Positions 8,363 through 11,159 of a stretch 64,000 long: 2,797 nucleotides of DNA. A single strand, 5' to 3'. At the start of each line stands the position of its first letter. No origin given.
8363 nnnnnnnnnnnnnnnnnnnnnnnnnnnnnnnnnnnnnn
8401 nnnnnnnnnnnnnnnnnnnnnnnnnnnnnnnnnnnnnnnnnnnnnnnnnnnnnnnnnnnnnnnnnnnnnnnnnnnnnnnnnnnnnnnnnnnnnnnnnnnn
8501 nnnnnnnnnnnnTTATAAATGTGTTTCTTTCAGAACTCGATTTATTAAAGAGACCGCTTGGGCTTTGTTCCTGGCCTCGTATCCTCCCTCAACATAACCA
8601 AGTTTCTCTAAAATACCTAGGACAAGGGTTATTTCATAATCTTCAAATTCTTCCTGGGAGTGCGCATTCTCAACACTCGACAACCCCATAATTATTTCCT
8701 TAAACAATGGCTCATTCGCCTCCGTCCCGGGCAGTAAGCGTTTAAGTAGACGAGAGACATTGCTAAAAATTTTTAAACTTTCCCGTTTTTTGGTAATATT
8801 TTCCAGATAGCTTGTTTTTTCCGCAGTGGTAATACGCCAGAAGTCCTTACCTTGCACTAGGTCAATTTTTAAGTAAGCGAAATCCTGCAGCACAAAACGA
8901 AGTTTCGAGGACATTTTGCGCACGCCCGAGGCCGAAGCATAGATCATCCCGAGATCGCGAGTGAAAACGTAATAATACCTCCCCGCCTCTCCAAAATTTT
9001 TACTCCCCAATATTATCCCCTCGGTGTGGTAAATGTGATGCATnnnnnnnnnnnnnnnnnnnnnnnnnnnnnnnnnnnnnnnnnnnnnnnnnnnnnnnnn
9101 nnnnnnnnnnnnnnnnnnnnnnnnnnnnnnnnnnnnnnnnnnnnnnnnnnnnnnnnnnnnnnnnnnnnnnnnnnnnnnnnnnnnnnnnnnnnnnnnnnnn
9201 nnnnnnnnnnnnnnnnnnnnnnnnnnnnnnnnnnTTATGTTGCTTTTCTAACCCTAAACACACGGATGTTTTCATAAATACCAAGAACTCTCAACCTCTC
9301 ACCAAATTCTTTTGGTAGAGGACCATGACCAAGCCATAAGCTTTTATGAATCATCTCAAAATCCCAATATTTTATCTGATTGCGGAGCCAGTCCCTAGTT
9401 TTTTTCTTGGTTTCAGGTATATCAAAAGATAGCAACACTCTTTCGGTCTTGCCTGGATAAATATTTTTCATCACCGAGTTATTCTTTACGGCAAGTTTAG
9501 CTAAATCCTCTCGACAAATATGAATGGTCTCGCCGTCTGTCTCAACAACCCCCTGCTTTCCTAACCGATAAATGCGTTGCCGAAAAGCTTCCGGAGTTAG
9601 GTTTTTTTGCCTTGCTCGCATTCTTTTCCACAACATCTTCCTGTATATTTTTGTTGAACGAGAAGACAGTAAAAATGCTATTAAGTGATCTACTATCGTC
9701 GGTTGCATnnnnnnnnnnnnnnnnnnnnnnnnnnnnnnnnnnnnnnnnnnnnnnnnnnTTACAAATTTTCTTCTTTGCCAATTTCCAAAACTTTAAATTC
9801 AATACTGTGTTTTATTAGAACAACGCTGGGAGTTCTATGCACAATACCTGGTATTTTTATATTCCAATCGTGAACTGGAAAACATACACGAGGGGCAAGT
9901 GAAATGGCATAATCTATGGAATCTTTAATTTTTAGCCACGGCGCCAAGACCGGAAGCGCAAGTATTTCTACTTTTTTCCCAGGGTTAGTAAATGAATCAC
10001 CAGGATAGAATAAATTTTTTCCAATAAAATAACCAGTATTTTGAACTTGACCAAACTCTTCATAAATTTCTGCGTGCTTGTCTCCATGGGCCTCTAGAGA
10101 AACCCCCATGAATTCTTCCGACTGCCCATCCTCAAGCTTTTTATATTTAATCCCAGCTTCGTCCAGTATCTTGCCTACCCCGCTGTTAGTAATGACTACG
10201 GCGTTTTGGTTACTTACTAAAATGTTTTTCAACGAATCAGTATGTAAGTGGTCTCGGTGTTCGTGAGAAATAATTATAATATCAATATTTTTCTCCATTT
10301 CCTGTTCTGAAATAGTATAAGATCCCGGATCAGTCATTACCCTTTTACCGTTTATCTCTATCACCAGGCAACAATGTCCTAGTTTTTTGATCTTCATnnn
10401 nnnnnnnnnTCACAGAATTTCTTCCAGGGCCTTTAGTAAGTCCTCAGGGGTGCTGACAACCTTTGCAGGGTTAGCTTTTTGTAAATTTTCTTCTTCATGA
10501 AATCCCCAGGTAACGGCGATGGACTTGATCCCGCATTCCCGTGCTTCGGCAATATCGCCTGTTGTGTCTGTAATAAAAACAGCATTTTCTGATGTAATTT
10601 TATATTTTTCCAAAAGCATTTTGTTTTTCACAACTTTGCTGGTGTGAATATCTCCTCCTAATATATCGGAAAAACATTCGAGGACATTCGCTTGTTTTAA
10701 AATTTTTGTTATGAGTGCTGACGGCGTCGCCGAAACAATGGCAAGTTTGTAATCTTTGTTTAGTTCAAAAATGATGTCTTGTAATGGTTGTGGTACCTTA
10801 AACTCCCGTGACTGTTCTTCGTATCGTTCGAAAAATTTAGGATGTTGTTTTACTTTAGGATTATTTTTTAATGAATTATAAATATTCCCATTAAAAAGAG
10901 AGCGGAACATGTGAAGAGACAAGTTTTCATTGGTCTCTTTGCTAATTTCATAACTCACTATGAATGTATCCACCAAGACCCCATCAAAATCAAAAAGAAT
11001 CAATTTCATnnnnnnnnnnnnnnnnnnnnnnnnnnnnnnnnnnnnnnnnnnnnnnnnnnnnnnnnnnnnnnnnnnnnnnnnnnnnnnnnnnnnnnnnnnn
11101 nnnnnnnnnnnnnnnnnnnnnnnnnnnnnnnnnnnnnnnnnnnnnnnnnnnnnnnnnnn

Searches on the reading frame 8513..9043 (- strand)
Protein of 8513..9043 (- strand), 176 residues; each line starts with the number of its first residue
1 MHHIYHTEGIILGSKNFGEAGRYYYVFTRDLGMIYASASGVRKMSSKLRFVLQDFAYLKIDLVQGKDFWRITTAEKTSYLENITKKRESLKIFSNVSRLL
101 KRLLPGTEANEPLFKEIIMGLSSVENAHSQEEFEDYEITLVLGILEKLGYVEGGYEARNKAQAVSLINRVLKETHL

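Call 57: search_protein_families(library=pfam, proteins=[window:8513-9043:-], max_evalue=0.001)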
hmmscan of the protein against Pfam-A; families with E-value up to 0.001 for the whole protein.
window:8513-9043:- (176 aa): 1 family
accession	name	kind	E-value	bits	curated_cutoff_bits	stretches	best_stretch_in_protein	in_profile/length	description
PF11967.14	RecO_N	-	2.6e-12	47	27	1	1-76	1-76/80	Recombination protein O N terminal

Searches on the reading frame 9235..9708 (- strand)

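Call 57: search_protein_families(library=pfam, proteins=[window:9235-9708:-], max_evalue=0.001)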
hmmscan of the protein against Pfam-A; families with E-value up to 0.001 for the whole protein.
window:9235-9708:- (157 aa): 1 family
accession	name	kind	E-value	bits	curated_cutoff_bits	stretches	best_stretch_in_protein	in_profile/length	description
PF20803.2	PaaX_M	-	2.5e-10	40.7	24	1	92-154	10-72/83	PaaX protein central Cas2-like domain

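Call 82: search_protein_families(library=phrogs, proteins=[window:9235-9708:-], max_evalue=0.01)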
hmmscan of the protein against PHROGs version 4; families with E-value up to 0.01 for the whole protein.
window:9235-9708:- (157 aa): 0 families

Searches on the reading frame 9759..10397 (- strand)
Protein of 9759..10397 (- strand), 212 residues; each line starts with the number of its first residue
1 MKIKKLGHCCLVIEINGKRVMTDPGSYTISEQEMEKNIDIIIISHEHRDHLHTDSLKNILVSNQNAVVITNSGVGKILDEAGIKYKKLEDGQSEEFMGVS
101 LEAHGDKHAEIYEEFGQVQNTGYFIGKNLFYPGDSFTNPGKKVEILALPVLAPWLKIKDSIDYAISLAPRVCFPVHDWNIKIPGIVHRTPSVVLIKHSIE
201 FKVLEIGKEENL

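Call 57: search_protein_families(library=pfam, proteins=[window:9759-10397:-], max_evalue=0.001)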
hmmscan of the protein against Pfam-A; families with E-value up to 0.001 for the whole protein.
window:9759-10397:- (212 aa): 3 families
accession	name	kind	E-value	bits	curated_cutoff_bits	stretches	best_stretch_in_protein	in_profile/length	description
PF13483.12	Lactamase_B_3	-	7.2e-24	85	24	1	2-176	1-160/160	Beta-lactamase superfamily domain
PF12706.13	Lactamase_B_2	-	1.4e-07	31.7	27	1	36-136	29-144/200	Beta-lactamase superfamily domain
PF00753.33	Lactamase_B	-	0.0001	22.7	22.7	1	10-51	8-57/196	Metallo-beta-lactamase superfamily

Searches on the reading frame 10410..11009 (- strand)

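Call 57: search_protein_families(library=pfam, proteins=[window:10410-11009:-], max_evalue=0.001)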
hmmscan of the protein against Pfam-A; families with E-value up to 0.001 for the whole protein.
window:10410-11009:- (199 aa): 5 families
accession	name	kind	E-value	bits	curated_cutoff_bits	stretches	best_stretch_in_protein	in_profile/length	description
PF13419.12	HAD_2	-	9.7e-20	71.9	23.8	1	4-166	1-178/178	Haloacid dehalogenase-like hydrolase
PF00702.32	Hydrolase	-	9.6e-10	39.6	26.4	1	1-160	1-191/191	haloacid dehalogenase-like hydrolase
PF13242.12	Hydrolase_like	-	1.6e-08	34.8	22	1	131-187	12-71/75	HAD-hyrolase-like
PF12710.13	HAD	-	0.0001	23.2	27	1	4-154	1-186/189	haloacid dehalogenase-like hydrolase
PF06888.18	Put_Phosphatase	-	0.00056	19.8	27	1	3-117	2-120/234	Putative Phosphatase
